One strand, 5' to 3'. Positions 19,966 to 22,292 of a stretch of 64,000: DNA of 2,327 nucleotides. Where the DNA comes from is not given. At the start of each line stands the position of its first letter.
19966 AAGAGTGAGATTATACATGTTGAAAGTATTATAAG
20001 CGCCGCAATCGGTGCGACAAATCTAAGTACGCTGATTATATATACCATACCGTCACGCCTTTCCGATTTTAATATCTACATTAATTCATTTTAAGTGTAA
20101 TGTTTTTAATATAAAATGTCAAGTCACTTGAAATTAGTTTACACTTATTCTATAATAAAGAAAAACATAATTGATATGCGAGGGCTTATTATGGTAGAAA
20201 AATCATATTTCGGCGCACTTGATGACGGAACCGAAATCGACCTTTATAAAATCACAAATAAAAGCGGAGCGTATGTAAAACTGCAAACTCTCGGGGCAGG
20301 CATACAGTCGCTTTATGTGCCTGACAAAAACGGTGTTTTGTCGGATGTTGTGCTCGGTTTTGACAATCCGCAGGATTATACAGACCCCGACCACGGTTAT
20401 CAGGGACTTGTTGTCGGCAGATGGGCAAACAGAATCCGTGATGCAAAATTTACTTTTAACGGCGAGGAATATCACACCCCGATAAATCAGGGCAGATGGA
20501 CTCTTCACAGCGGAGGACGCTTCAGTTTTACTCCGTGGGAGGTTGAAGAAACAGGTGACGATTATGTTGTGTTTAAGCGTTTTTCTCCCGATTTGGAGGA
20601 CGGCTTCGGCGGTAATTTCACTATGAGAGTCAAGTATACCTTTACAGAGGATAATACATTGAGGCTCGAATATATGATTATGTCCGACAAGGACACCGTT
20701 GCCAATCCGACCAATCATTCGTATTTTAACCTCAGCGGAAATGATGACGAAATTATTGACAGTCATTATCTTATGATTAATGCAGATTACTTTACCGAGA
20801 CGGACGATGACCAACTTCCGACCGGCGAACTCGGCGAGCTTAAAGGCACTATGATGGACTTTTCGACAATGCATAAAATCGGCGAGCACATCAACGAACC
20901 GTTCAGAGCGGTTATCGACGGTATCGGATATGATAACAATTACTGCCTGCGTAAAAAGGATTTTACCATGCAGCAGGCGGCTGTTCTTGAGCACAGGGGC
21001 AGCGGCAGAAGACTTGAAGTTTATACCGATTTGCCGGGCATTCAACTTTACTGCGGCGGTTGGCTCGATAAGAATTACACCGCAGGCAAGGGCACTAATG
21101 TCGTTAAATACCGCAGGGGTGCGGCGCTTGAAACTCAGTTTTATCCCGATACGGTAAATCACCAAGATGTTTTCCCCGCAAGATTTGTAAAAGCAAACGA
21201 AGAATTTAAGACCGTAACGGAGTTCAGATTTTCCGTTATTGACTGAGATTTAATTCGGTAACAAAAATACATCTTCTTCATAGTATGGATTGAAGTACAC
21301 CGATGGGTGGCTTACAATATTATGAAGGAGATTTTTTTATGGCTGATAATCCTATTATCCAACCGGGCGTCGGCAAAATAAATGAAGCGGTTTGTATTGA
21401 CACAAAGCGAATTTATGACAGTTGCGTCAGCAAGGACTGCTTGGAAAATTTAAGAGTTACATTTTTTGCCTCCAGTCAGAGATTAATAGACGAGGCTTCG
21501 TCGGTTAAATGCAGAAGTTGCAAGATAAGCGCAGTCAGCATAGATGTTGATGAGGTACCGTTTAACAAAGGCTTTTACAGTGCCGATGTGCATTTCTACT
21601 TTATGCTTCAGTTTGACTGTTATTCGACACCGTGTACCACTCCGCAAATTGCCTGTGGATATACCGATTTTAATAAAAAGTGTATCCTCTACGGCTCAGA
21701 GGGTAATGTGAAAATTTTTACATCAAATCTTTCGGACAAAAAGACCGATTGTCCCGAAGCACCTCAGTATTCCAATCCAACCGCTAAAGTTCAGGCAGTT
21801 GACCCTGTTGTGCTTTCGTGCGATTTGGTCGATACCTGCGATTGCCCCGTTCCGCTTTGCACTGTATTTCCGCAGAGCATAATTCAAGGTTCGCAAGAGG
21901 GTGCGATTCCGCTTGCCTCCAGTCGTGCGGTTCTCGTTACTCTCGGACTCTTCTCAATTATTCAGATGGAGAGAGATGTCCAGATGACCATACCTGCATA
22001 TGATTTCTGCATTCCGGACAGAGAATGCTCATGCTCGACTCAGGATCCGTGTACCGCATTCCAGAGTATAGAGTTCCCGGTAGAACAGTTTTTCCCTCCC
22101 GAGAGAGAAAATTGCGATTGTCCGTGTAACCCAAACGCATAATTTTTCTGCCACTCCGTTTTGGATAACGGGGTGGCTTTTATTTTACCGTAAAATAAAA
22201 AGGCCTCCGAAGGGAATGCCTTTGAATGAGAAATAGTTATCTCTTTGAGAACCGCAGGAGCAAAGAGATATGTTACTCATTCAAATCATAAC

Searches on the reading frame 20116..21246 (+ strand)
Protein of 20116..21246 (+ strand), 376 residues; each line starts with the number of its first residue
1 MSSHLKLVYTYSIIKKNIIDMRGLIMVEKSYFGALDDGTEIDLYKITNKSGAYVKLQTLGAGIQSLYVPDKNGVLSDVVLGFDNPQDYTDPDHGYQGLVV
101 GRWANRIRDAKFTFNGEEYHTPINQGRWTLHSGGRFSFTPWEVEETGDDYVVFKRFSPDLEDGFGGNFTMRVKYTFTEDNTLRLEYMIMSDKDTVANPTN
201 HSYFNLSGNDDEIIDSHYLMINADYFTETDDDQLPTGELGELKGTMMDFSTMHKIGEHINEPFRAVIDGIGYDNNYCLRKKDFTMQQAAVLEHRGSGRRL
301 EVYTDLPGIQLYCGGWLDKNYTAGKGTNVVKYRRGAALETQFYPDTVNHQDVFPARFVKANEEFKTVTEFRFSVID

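Call 9: search_protein_families(library=pfam, proteins=[window:20116-21246:+], max_evalue=0.01)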
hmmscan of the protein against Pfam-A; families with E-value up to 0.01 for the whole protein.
window:20116-21246:+ (376 aa): 1 family
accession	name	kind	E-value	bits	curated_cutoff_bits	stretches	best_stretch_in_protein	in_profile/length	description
PF01263.26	Aldose_epim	-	2.9e-77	260.4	27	1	42-370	1-298/299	Aldose 1-epimerase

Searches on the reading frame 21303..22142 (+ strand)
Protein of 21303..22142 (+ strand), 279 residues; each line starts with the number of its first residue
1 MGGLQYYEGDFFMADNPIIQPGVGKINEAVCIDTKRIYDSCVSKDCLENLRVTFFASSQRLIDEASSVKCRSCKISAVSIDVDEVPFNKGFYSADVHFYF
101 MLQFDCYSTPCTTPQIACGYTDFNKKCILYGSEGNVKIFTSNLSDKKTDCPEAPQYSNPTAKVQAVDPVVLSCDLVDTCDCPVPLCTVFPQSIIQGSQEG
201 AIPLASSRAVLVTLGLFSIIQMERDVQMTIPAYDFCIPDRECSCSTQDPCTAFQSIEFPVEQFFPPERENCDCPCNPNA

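Call 9: search_protein_families(library=pfam, proteins=[window:21303-22142:+], max_evalue=0.01)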
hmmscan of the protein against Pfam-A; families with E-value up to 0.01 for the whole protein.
window:21303-22142:+ (279 aa): 0 families

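Call 57: search_protein_families(library=pfam, proteins=[window:21303-22142:+], max_evalue=1)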
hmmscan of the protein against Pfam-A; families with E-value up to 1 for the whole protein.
window:21303-22142:+ (279 aa): 0 families

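Call 59: find_encoding_contigs(protein=window:21339-22142:+, flank=4000, max_places=10)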
Protein window:21339-22142:+ (267 aa): 24 contigs read that carry it; 10 places shown.
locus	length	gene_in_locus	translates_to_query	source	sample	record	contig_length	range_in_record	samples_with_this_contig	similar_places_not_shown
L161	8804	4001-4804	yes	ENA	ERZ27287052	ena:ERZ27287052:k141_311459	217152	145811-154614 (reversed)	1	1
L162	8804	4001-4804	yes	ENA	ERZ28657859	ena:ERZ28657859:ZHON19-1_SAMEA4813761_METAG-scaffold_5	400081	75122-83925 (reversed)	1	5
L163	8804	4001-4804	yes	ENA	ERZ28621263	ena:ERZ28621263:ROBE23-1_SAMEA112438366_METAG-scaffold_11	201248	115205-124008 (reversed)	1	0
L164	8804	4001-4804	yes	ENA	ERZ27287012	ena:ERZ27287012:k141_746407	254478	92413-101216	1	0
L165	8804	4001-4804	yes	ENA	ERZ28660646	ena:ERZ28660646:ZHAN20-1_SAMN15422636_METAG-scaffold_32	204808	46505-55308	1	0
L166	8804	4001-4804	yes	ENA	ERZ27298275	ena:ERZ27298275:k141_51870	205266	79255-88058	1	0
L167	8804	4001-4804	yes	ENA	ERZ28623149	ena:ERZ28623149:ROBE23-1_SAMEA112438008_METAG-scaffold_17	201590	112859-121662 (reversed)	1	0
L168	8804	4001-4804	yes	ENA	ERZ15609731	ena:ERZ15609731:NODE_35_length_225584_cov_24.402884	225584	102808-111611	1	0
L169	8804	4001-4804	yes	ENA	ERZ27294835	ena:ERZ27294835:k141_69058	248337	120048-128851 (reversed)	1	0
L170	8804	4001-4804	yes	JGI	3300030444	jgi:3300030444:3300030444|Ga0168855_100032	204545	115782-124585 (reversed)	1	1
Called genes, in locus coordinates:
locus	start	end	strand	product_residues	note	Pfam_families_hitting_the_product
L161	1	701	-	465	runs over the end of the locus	PF00905:Transpeptidase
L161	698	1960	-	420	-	PF01098:FTSW_RODA_SPOVE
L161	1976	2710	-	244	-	PF16697:Yop-YscD_cpl, PF00498:FHA, PF16697:Yop-YscD_cpl, PF00498:FHA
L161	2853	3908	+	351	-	PF01263:Aldose_epim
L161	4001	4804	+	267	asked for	-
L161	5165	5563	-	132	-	PF00380:Ribosomal_S9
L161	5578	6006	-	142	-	PF00572:Ribosomal_L13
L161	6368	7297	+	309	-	PF00291:PALP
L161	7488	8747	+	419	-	PF00365:PFK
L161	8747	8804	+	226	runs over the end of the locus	PF09997:DUF2238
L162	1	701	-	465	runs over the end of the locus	PF00905:Transpeptidase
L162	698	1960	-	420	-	PF01098:FTSW_RODA_SPOVE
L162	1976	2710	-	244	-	PF16697:Yop-YscD_cpl, PF00498:FHA, PF16697:Yop-YscD_cpl, PF00498:FHA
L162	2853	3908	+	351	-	PF01263:Aldose_epim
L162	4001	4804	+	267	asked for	-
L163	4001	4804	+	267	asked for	-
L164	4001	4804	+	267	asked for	-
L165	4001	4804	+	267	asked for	-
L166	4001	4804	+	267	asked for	-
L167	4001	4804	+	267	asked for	-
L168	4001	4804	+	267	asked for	-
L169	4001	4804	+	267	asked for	-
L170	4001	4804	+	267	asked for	-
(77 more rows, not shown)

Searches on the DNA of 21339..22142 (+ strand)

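Call 66: search_with_rna_model(model_id=R1, sources=[L036, L096, L068, L152, L113, L150, L163, L153, L149, L160, L158, L148, L124, L155, L156, L004, L007, L008, L010], max_evalue=1e-8, make_alignment=true, show_alignments=0)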
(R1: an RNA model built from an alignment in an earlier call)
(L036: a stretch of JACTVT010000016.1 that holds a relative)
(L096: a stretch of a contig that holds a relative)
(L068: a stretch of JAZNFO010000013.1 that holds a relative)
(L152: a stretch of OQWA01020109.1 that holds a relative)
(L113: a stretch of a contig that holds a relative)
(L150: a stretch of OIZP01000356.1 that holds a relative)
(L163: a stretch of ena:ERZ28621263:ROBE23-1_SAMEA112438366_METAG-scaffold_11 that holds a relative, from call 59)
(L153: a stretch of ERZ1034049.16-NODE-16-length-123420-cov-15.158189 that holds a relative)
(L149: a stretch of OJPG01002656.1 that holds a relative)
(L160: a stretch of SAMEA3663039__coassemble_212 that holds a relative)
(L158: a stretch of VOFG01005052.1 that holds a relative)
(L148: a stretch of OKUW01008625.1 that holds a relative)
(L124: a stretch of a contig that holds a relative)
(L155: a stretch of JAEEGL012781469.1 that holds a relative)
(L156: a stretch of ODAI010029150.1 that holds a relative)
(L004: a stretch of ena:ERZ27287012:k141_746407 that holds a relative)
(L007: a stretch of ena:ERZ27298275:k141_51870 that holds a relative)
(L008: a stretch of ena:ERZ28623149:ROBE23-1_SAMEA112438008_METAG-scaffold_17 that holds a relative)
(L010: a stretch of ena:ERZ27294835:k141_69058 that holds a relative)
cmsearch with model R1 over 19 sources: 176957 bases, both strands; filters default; matches with E-value up to 1e-8: 20.
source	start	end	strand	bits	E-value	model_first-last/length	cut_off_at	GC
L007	10466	10566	+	122.8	2.7e-31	1-101/101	no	0.49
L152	17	117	-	121.2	7.4e-31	1-101/101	no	0.5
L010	10638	10738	+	120.2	1.4e-30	1-101/101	no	0.5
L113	1836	1936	-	119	3.1e-30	1-101/101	no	0.49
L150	1063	1163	+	117.5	8.1e-30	1-101/101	no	0.49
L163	4997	5097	-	116.6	1.5e-29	1-101/101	no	0.5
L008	10463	10563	+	115.8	2.5e-29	1-101/101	no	0.5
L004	10463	10563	+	111.4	4.4e-28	1-101/101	no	0.5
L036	37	138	-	107.1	6.9e-27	1-101/101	no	0.46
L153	1857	1958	-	106.5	1e-26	1-101/101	no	0.47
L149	1391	1492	-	104.8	3.1e-26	1-101/101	no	0.49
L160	4656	4757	+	104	5.2e-26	1-101/101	no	0.49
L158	1106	1207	+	103.9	5.6e-26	1-101/101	no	0.5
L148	337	438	+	102.5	1.4e-25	1-101/101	no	0.5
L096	4965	5068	-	99.3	1.1e-24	1-101/101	no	0.52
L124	495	593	+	98.3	2.1e-24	1-101/101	no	0.48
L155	114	215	+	96.1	8.5e-24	1-101/101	no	0.54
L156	10759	10862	+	92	1.2e-22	1-101/101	no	0.52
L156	10915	11019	+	85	1.2e-20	1-101/101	no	0.5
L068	1190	1292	+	61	6.2e-14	1-101/101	no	0.49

Alignment A3: 20 matches aligned to the model, 109 columns, each read 5' to 3' on its own strand. Consensus structure (alignment columns), stored with it:
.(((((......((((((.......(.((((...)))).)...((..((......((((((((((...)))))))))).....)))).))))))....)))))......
